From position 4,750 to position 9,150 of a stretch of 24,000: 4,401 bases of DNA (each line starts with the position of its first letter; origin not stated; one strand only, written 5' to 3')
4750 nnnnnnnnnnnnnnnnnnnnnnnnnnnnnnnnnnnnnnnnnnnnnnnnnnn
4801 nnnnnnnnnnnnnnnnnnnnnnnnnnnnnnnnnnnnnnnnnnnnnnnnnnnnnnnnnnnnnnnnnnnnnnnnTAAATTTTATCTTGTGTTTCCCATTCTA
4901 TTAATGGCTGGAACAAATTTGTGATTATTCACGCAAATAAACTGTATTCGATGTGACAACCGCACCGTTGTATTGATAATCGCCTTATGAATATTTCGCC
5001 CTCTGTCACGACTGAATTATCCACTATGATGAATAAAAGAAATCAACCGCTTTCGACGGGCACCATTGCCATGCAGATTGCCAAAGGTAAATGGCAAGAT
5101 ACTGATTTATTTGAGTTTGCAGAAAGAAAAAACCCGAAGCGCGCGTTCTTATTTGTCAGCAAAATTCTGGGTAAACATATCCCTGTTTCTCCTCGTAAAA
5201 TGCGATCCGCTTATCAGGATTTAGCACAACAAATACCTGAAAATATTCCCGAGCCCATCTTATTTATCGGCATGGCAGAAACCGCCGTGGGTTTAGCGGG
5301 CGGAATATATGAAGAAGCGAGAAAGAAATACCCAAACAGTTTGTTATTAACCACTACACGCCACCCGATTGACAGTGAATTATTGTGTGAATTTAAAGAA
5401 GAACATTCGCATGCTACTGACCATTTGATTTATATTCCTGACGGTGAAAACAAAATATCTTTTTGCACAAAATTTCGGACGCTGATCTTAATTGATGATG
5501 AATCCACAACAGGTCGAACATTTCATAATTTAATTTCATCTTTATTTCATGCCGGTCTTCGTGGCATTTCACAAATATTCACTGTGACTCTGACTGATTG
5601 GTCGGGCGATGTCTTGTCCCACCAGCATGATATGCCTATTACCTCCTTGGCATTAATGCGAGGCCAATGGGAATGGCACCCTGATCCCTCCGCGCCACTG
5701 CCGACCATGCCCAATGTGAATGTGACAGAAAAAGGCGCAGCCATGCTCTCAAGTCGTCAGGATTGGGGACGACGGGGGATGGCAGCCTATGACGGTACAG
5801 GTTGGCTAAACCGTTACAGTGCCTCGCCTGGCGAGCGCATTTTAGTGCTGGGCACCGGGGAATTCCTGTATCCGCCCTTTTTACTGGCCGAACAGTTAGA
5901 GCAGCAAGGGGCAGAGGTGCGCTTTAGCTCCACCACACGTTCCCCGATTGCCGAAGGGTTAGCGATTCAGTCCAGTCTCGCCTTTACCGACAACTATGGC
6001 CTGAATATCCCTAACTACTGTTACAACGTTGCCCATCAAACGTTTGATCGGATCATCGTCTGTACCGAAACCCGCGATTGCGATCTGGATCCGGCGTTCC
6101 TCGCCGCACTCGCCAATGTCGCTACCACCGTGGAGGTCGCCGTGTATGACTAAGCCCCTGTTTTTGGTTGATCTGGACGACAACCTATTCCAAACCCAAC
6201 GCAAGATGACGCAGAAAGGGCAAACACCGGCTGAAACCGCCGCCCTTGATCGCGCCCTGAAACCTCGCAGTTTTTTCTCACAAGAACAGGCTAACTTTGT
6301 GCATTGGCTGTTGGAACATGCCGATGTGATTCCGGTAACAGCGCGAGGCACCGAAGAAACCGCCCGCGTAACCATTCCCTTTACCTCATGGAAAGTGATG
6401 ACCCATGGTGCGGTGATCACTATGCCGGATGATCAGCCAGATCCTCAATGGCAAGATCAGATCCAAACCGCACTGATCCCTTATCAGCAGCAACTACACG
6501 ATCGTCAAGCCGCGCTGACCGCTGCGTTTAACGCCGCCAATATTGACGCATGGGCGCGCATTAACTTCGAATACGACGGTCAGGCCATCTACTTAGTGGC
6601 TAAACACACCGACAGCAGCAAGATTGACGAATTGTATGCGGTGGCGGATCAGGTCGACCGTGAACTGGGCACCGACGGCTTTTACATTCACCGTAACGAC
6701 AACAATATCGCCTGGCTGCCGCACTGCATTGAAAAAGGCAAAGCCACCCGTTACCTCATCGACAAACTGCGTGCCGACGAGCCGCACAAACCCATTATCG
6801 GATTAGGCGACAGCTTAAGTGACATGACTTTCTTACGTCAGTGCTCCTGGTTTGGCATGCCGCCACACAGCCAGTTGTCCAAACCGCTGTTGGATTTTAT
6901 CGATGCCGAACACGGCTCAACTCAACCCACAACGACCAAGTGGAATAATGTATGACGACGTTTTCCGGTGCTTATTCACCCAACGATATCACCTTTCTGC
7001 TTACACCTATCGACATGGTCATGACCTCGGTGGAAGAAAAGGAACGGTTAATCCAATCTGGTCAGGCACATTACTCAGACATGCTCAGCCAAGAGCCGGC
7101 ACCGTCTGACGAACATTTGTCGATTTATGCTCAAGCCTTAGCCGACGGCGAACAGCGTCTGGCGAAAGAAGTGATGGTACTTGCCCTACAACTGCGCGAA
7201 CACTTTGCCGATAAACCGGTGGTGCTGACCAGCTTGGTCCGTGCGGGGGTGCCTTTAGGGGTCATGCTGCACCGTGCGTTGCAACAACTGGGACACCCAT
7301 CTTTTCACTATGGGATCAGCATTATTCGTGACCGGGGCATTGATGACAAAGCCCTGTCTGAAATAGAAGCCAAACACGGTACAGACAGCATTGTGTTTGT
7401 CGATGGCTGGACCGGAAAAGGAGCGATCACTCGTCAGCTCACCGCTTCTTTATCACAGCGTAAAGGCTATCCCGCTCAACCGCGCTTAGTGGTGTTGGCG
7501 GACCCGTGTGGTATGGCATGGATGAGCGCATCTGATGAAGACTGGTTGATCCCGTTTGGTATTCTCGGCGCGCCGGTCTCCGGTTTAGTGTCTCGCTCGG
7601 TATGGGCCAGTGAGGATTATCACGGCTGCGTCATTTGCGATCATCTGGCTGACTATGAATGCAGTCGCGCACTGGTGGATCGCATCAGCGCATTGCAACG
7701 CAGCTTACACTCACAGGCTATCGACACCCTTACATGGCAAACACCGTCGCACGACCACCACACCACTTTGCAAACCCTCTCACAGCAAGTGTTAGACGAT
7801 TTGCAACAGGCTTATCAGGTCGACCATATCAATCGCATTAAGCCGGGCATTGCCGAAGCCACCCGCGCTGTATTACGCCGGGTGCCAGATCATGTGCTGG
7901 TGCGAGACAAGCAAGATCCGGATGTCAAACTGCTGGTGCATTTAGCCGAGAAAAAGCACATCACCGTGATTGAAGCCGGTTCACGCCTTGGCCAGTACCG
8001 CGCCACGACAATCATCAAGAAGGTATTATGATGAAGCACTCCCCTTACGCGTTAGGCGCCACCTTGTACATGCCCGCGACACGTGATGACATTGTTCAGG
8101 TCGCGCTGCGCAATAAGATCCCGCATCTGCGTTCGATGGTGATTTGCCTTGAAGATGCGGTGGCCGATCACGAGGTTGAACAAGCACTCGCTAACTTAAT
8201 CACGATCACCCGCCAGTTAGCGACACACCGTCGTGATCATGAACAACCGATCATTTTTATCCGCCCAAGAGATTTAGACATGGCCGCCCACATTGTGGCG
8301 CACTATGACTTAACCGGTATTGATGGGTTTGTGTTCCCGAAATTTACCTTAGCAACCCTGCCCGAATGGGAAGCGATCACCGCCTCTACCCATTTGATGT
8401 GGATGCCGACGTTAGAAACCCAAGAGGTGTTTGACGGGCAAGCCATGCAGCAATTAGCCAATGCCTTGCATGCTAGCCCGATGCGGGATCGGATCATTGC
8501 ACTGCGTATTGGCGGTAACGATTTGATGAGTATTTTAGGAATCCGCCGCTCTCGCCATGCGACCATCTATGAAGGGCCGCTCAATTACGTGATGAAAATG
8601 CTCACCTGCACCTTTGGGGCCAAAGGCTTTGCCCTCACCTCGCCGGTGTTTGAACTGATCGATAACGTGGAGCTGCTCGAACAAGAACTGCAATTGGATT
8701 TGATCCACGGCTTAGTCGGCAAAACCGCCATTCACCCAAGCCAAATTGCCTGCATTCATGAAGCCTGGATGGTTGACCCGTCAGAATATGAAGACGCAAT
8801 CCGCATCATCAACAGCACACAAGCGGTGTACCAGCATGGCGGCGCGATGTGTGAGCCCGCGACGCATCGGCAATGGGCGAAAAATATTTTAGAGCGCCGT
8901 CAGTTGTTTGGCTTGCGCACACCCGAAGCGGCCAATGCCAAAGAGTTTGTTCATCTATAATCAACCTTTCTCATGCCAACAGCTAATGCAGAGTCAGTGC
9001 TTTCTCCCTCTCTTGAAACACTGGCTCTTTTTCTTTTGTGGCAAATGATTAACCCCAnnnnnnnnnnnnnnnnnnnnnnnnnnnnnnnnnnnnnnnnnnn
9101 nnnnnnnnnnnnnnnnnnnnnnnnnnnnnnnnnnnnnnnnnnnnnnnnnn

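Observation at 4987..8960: Minimal biosynthetic module: two different PRPP-loop proteins, a HAD phosphatase and a CitE-like lyase, with no ATP-grasp ligase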

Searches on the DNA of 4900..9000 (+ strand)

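Call 4: search_dna_similar(query=window:4900-9000:+, collection=ecoli_genomes, mode=near, max_rows=10)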
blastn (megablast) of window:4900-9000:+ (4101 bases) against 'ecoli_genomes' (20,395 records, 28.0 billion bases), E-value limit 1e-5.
No match.

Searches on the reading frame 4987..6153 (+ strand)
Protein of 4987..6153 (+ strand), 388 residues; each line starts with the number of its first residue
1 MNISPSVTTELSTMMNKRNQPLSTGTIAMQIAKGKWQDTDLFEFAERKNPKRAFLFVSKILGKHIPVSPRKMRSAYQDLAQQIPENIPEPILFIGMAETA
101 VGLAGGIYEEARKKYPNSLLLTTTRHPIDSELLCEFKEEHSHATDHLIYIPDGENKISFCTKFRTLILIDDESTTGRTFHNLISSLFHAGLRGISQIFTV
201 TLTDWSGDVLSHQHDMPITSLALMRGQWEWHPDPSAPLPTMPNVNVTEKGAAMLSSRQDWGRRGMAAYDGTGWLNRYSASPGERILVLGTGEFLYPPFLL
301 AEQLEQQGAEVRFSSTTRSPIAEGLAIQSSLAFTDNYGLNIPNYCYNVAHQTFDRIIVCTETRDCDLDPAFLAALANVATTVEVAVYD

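Call 5: search_protein_families(library=pfam, proteins=[window:4987-6153:+], max_evalue=0.01)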
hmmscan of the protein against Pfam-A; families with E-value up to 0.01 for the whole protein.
window:4987-6153:+ (388 aa): 2 families
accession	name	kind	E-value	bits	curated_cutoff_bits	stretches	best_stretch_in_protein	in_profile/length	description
PF15609.12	PRTase_2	-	3.8e-57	193.3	28.8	1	41-227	1-188/188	Phosphoribosyl transferase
PF12500.13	TRSP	-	9.1e-24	84.2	25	1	280-363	30-115/128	TRSP domain C terminus to PRTase_2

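Call 6: search_protein_families(library=ncbifam, proteins=[window:4987-6153:+], max_evalue=0.01)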
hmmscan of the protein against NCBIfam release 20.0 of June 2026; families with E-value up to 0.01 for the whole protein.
window:4987-6153:+ (388 aa): 0 families

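Call 26: search_protein_families(library=padloc, proteins=[window:4987-6153:+], max_evalue=0.001)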
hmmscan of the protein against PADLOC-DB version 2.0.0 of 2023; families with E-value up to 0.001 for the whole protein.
window:4987-6153:+ (388 aa): 0 families

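Call 44: search_solved_structures(query=window:4987-6150:+, max_evalue=1)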
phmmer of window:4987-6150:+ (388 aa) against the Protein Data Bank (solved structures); distinct sequences matched with E-value up to 1: 0.

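Call 68: search_solved_structures(query=A3, max_evalue=1)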
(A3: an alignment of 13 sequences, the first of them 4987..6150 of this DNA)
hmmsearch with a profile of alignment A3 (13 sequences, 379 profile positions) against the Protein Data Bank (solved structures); distinct sequences matched with E-value up to 1: 27.
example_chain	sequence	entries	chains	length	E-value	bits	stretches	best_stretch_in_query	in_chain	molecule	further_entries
3qw4_B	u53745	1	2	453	0.0026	19.9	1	152-202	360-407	UMP synthase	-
3m3h_A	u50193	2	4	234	0.062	15.4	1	150-195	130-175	Orotate phosphoribosyltransferase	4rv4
1vdm_A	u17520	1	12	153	0.092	14.8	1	157-199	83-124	purine phosphoribosyltransferase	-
4p81_A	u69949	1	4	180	0.096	14.7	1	157-200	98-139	Ancestral PyrR protein (Orange)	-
1ufr_A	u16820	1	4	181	0.1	14.7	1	156-203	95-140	pyr mRNA-binding attenuation protein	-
7xmu_A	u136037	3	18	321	0.16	14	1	158-188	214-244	Ribose-phosphate pyrophosphokinase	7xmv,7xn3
4s2u_A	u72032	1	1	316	0.16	14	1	158-188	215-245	Ribose-phosphate pyrophosphokinase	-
6asv_A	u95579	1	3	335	0.17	13.9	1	158-188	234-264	Ribose-phosphate pyrophosphokinase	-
4p80_A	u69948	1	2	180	0.25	13.4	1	158-199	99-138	Ancestral PyrR protein (Green)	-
3lpn_A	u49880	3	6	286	0.25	13.3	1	155-189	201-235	Ribose-phosphate pyrophosphokinase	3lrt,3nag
3mbi_A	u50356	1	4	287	0.27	13.3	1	155-189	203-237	Ribose-phosphate pyrophosphokinase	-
1u9y_A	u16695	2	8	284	0.28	13.2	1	156-188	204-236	Ribose-phosphate pyrophosphokinase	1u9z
6fch_A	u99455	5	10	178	0.3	13.1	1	150-204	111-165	Adenine phosphoribosyltransferase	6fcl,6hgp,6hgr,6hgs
5t3o_A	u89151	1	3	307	0.3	13.1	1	157-188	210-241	Ribose-phosphate pyrophosphokinase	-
6fci_A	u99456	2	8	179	0.3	13.1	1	150-204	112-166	Adenine phosphoribosyltransferase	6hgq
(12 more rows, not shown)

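Call 70: find_homologous_proteins(query=window:4987-6150:+, max_evalue=1e-10)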
Query window:4987-6150:+ (388 aa): 4330 proteins with E <= 1e-10 among 8000 candidates; the best 120 are listed.
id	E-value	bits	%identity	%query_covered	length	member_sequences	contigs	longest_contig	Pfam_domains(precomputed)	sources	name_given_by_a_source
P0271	1.1e-263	892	100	100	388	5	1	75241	PF12500.14,PF15609.13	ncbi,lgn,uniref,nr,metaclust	ncbi:adenine/guanine phosphoribosyltransferase [Photobacterium aphoticum]|uniref:Adenine/guanine pho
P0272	1.2e-192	658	76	96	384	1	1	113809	PF12500.14,PF15609.13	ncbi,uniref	ncbi:phosphoribosyltransferase family protein [Photobacterium japonica]|uniref:phosphoribosyltransfe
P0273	1.6e-160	552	64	96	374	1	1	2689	PF12500.14,PF15609.13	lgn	-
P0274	1.7e-156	539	64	96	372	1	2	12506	PF12500.14,PF15609.13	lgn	-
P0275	3.3e-156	538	65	96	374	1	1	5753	PF12500.14,PF15609.13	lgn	-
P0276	1.2e-155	536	64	96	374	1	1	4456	PF12500.14,PF15609.13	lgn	-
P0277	6.0e-155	534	64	96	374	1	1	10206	PF12500.14,PF15609.13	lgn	-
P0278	2.0e-148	512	59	96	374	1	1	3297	PF12500.14,PF15609.13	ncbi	-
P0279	4.0e-148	511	60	96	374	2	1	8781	PF12500.14,PF15609.13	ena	-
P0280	2.4e-145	502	59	96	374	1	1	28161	PF12500.14,PF15609.13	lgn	-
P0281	3.2e-142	492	59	95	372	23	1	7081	PF12500.14,PF15609.13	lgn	-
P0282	1.0e-139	484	58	95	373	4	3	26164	PF12500.14,PF15609.13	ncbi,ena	-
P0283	3.0e-139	482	60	96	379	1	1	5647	PF12500.14,PF15609.13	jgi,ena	jgi:pyrimidine operon attenuation protein/uracil phosphoribosyltransferase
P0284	7.8e-139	481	59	95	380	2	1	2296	PF12500.14,PF15609.13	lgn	-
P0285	1.8e-138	480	59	96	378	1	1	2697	PF12500.14,PF15609.13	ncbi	-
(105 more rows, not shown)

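Call 81: predict_structure(alignment_id=A4)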
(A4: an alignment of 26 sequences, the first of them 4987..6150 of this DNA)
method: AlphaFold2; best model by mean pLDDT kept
length: 388 residues; sequences in the alignment: 26
mean_pLDDT: 86.1   pTM: 0.87
mean pLDDT of the five models: 86.1, 84.5, 84.2, 81.6, 78.7
residues with pLDDT >= 90: 212; 70-90: 129; 50-70: 31; < 50: 16
segments of 3 or more residues with pLDDT < 50: 1-12, 245-248
pLDDT, mean of each block of 10 residues (from residue 1): 41 72 91 85 84 83 93 96 95 87 92 93 85 85 77 88 96 90 94 94 89 89 92 81 53 68 73 89 96 84 98 91 92 83 91 96 87 96 90
secondary structure, 60 per line:
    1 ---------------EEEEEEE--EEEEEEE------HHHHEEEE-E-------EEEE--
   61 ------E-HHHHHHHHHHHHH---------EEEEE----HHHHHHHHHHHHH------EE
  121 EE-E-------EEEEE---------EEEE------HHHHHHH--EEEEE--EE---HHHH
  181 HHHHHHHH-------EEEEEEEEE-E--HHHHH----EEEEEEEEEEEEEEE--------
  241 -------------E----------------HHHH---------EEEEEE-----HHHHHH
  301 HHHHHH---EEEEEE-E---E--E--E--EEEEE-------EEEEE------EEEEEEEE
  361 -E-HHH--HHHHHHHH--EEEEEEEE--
elements in order: E16-22 E25-31 H38-41 E42-45 E55-58 H69-81 E91-95 H100-112 E119-122 E132-136 E146-149 H156-162 E165-169 H177-188 E196-204 H209-213 E218-232 H271-274 E284-289 H295-306 E310-315 E330-334 E342-346 E353-360 H369-376 E379-386

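Call 83: fold_search(model_id=the predicted structure, library=pdb)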
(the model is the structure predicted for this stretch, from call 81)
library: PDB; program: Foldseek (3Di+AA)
matches with E <= 10: 1151; with E <= 0.001: 194
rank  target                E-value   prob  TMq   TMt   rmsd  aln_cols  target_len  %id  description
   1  5y07_A                6.4e-06  1.00  0.28  0.54   4.5       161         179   14  Crystal structure of adenine phosphoribosyltransferase from Yersinia pseudotuberculosis with PRPP. (released 2018-08-01)
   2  1y0b_D                6.8e-06  1.00  0.29  0.53   5.7       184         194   17  Crystal Structure of Xanthine Phosphoribosyltransferase from Bacillus subtilis. (released 2005-02-22)
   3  1y0b_A                8.0e-06  1.00  0.29  0.52   5.0       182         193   17  Crystal Structure of Xanthine Phosphoribosyltransferase from Bacillus subtilis. (released 2005-02-22)
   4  1xtt_B                1.0e-05  1.00  0.25  0.43   8.1       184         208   15  Sulfolobus solfataricus uracil phosphoribosyltransferase in complex with uridine 5'-monophosphate (UMP) (released 2005-02-08)
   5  6w1i_C                1.1e-05  1.00  0.28  0.50   5.1       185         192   17  Re-interpretation of ppGpp (G4P) electron density in the deposited crystal structure of Xanthine phosphoribosyltransfe (released 2020-07-29)
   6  5y07_B                1.3e-05  1.00  0.28  0.53   4.5       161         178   14  Crystal structure of adenine phosphoribosyltransferase from Yersinia pseudotuberculosis with PRPP. (released 2018-08-01)
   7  5b6h                  1.5e-05  1.00  0.28  0.54   4.5       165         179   14  Crystal structure of an APRT from Yersinia pseudotuberculosis in complex with AMP. (released 2017-05-31)
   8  5zc7_A                1.5e-05  1.00  0.27  0.51   4.6       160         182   14  Crystal structure of APRT from Y. pseudotuberculosis with bound adenine (P63 space group). (released 2019-02-20)
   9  6w1i_B                2.0e-05  1.00  0.29  0.53   5.8       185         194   16  Re-interpretation of ppGpp (G4P) electron density in the deposited crystal structure of Xanthine phosphoribosyltransfe (released 2020-07-29)
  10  5znq_A                2.1e-05  1.00  0.28  0.52   4.5       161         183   14  Crystal structure of APRT from Y. pseudotuberculosis with bound adenine (P21 space group). (released 2019-04-17)
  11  7y94_B                2.2e-05  1.00  0.28  0.54   4.3       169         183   13  Crystal structure of Escherichia coli Adenine Phosphoribosyltransferase (APRT) in complex with Adenine (released 2023-08-02)
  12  5zgo_A                2.2e-05  1.00  0.32  0.61   7.4       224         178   11  Crystal structure of APRT2 from Thermus thermophilus HB8 (released 2019-03-06)
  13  2dy0_B                2.3e-05  1.00  0.28  0.54   4.5       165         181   13  Crystal structure of project JW0458 from Escherichia coli (released 2007-03-04)
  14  4mb6                  2.3e-05  1.00  0.28  0.53   4.4       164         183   13  Crystal structure of adenine phosphoribosyltransferase from Yersinia pseudotuberculosis. (released 2013-09-04)
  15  5vn4_B                2.5e-05  1.00  0.29  0.46   3.9       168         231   16  Crystal structure of adenine phosphoribosyl transferase from Trypanosoma brucei in complex with AMP, pyrophosphate, an (released 2017-05-24)
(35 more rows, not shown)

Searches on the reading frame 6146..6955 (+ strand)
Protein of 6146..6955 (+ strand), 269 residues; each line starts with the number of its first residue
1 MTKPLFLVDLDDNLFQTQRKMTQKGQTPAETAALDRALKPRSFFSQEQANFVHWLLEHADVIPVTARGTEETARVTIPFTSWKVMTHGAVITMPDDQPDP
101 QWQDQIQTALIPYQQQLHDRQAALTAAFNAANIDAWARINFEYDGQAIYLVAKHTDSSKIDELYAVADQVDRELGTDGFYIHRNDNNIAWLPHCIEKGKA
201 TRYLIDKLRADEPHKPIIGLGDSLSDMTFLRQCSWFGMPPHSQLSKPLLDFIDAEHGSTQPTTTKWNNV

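Call 5: search_protein_families(library=pfam, proteins=[window:6146-6955:+], max_evalue=0.01)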
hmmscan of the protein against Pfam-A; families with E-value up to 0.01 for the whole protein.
window:6146-6955:+ (269 aa): 1 family
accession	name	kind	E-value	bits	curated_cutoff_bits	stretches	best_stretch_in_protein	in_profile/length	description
PF05116.19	S6PP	-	0.00013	22.1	20.3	1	75-231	56-198/247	Sucrose-6F-phosphate phosphohydrolase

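Call 6: search_protein_families(library=ncbifam, proteins=[window:6146-6955:+], max_evalue=0.01)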
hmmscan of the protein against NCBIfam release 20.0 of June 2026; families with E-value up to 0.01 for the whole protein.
window:6146-6955:+ (269 aa): 3 families
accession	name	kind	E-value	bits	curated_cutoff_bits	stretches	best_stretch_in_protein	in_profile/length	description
TIGR01482.1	SPP-subfamily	subfamily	0.00017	21.2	107.15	1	73-229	48-180/225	sucrose-phosphate phosphatase subfamily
TIGR01486.1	HAD-SF-IIB-MPGP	subfamily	0.00062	19.2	164.75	1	60-232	34-213/257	mannosyl-3-phosphoglycerate phosphatase family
TIGR01485.1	SPP_plant-cyano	equivalog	0.0018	17.9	183.65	1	146-231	117-200/249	sucrose-phosphate phosphatase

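Call 26: search_protein_families(library=padloc, proteins=[window:6146-6955:+], max_evalue=0.001)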
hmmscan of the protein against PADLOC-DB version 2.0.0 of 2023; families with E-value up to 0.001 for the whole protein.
window:6146-6955:+ (269 aa): 0 families

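Call 45: search_solved_structures(query=window:6146-6952:+, max_evalue=1)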
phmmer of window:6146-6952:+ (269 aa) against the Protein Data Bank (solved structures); distinct sequences matched with E-value up to 1: 3.
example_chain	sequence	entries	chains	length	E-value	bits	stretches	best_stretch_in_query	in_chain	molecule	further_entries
6d3v_A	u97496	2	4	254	1.5e-39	139.3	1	3-251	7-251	Trehalose phosphatase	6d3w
6cj0_A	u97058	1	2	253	1.6e-39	139.2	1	3-250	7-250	Trehalose phosphatase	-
3zd8_A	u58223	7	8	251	0.1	15.2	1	90-157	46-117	PROTEIN XNI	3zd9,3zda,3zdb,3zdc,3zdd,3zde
